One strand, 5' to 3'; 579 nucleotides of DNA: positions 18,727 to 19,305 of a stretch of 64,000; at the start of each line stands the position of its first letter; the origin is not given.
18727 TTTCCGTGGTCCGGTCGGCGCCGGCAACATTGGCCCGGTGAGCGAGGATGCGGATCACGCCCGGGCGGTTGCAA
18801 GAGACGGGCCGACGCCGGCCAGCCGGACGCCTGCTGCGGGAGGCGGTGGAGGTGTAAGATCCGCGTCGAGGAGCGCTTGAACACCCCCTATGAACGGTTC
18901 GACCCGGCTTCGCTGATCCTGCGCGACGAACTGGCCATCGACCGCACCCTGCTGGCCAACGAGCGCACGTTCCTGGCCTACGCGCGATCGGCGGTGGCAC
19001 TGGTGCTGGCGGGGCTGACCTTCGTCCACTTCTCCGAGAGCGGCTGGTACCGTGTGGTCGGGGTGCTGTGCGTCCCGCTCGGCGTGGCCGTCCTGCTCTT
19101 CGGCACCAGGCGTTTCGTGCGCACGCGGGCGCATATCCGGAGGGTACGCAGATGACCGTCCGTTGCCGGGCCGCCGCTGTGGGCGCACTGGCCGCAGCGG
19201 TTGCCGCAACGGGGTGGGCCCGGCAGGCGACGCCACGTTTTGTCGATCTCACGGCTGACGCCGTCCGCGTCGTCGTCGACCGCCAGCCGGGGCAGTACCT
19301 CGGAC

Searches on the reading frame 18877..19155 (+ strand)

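Call 34: search_protein_families(library=pfam, proteins=[window:18877-19155:+])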
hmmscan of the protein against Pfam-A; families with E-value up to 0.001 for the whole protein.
window:18877-19155:+ (92 aa): 1 family
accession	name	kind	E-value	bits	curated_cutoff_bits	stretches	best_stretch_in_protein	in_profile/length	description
PF02656.20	DUF202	-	2.1e-15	57.3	23.4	1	23-84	1-66/68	Domain of unknown function (DUF202)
